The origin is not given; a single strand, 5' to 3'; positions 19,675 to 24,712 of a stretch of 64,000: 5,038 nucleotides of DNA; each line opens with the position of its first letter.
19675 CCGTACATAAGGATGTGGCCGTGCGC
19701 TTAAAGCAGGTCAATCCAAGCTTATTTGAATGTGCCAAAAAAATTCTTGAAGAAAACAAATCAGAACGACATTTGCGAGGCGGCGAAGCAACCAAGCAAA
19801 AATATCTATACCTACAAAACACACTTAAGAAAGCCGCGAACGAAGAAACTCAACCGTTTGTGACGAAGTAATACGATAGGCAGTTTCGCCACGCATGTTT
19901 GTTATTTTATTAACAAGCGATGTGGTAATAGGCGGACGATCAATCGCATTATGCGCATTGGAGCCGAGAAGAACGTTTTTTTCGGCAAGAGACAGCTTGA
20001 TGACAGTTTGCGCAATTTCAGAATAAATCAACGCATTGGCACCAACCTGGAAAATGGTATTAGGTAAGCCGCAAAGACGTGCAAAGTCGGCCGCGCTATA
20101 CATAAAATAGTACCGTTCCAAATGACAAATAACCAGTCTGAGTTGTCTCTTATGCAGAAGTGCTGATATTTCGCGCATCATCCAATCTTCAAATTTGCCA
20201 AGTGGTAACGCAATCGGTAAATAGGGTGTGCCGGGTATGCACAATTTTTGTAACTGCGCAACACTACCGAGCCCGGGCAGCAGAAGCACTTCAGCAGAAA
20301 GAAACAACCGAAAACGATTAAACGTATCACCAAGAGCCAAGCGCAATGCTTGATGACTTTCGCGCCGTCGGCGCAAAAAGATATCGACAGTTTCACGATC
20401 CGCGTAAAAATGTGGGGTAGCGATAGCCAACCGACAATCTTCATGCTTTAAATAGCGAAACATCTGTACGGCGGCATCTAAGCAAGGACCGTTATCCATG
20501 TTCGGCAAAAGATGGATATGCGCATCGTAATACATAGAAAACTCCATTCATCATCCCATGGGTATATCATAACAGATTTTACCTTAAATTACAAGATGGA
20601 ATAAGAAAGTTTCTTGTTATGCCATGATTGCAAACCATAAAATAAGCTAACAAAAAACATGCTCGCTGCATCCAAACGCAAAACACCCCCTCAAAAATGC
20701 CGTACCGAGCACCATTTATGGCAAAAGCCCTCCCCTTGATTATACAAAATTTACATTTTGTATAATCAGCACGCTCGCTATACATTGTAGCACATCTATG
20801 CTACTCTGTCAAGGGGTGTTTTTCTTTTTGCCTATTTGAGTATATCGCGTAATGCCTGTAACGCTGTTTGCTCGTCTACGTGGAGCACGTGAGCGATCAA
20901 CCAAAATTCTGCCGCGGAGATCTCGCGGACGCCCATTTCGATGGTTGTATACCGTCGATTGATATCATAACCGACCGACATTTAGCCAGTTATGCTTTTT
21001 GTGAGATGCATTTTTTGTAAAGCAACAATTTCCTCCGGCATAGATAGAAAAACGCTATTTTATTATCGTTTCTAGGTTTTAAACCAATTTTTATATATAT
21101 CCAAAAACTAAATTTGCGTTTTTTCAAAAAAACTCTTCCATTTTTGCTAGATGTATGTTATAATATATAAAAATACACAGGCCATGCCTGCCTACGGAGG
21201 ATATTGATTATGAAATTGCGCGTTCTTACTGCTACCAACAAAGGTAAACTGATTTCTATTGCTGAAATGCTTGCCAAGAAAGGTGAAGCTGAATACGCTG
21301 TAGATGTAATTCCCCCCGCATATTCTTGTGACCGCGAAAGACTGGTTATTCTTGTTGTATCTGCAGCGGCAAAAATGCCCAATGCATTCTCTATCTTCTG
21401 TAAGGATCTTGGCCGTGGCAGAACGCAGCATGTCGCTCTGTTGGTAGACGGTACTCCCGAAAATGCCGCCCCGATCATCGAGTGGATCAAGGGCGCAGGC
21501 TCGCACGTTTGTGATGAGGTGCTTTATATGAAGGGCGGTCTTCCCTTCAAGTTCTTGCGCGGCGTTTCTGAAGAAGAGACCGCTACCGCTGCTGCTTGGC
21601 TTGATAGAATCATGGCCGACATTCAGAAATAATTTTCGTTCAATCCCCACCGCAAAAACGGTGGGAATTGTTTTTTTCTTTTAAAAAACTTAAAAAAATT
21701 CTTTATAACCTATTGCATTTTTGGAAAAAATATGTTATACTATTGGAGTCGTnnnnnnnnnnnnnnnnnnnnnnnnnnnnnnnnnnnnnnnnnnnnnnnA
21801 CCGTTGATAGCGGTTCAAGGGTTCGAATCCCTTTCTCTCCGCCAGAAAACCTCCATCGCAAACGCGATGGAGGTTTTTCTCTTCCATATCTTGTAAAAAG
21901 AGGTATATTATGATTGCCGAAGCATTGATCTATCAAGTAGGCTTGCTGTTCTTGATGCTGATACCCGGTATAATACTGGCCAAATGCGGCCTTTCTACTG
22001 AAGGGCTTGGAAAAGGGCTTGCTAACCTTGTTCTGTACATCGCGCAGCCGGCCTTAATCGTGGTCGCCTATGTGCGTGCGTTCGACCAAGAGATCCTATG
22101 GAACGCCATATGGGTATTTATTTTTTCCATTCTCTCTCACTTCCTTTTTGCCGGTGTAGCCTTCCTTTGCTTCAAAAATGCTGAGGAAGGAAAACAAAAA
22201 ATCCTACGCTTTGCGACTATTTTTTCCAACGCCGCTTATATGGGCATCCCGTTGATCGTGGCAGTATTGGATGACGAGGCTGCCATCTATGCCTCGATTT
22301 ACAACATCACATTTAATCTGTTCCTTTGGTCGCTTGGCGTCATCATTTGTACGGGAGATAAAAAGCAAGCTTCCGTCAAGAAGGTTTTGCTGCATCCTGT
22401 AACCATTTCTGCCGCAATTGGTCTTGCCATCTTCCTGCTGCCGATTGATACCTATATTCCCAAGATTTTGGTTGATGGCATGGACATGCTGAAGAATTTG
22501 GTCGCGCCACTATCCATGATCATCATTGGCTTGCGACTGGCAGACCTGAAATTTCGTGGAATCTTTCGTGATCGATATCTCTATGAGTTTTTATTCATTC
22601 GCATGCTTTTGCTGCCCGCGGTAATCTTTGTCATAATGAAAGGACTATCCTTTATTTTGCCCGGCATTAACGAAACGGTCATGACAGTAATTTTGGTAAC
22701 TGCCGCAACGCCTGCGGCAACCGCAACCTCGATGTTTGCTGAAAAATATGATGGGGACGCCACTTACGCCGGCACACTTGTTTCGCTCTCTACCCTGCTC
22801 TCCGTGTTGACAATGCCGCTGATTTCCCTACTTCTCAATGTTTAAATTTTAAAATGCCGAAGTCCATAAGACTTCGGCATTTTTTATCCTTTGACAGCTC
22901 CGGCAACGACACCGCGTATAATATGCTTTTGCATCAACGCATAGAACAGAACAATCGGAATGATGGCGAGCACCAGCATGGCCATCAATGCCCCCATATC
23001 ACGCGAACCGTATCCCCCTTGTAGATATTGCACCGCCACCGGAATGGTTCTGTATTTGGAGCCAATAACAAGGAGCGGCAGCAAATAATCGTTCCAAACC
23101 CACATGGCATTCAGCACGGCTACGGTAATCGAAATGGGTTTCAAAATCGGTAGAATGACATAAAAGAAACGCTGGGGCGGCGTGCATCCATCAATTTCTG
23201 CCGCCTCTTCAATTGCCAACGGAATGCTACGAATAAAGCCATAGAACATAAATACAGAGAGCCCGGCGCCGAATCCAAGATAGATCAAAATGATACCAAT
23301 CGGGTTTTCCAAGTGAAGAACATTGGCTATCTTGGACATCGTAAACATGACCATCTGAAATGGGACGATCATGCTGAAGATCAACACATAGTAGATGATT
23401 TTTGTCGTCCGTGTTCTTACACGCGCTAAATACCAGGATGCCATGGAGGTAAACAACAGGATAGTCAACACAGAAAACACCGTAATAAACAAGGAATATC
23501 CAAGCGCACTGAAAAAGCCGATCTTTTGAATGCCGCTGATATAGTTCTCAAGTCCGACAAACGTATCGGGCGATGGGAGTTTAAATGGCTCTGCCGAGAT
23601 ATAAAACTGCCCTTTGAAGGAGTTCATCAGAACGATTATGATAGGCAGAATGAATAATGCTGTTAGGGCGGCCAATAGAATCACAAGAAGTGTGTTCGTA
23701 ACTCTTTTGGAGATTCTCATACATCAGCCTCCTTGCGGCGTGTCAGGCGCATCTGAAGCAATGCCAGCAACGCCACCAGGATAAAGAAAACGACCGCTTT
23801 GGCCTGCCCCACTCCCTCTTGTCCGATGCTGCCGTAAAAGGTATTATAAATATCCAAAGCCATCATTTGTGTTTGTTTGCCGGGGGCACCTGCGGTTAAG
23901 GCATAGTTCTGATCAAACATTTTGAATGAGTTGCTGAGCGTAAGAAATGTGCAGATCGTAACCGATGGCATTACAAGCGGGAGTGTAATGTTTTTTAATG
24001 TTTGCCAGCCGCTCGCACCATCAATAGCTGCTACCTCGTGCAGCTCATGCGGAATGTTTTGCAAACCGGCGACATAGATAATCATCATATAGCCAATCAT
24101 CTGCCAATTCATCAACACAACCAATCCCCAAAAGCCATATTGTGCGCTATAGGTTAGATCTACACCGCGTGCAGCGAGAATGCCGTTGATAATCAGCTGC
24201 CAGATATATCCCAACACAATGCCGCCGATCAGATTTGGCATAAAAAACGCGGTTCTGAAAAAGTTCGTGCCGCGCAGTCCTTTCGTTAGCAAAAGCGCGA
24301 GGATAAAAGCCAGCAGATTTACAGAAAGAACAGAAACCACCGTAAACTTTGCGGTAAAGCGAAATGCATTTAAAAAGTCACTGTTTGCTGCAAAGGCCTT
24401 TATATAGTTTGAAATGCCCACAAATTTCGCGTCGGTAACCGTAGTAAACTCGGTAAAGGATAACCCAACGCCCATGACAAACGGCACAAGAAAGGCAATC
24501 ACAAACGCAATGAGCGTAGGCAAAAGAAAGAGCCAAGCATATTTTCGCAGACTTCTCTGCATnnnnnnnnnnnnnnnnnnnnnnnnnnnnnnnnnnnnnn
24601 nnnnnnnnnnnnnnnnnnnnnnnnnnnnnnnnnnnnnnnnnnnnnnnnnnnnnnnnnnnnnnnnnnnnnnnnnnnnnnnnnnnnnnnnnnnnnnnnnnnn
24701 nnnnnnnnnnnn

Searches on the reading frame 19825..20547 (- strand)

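Call 59: search_protein_families(library=pfam, proteins=[window:19825-20547:-], max_evalue=0.00001)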
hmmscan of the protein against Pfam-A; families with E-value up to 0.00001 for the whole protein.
window:19825-20547:- (240 aa): 1 family
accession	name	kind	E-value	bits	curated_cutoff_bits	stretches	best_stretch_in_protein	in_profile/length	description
PF19567.5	CpsB_CapC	-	2.6e-13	50.4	27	1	6-223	1-220/234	Capsular polysaccharide synthesis, CpsB/CapC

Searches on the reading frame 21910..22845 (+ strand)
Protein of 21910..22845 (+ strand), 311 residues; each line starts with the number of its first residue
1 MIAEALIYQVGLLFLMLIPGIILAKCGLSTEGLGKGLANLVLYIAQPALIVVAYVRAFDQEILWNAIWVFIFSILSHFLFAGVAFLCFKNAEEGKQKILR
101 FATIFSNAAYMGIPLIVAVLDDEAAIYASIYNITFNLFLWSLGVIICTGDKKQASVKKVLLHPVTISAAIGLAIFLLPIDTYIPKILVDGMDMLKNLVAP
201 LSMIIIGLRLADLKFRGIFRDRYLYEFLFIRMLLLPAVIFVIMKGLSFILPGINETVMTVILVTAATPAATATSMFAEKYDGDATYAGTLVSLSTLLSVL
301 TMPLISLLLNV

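Call 59: search_protein_families(library=pfam, proteins=[window:21910-22845:+], max_evalue=0.00001)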
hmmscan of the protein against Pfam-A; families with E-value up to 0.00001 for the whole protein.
window:21910-22845:+ (311 aa): 2 families
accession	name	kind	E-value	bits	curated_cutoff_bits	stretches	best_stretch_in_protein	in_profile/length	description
PF03547.23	Mem_trans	-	2.5e-27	95.9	25.7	2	156-305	197-342/343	Membrane transport protein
PF01758.21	SBF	-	2.1e-07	31.3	24.3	1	203-309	8-114/191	Sodium Bile acid symporter family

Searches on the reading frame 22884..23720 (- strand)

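Call 59: search_protein_families(library=pfam, proteins=[window:22884-23720:-], max_evalue=0.00001)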
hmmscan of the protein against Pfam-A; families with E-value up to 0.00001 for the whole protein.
window:22884-23720:- (278 aa): 1 family
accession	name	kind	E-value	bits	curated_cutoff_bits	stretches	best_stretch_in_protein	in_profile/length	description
PF00528.27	BPD_transp_1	-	5.1e-21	75.7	26.4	1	94-271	4-182/184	Binding-protein-dependent transport system inner membrane component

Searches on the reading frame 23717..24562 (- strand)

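Call 59: search_protein_families(library=pfam, proteins=[window:23717-24562:-], max_evalue=0.00001)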
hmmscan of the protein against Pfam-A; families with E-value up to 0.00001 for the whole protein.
window:23717-24562:- (281 aa): 1 family
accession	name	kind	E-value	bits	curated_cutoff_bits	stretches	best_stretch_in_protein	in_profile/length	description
PF00528.27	BPD_transp_1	-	2.1e-17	63.9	26.4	1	85-276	5-181/184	Binding-protein-dependent transport system inner membrane component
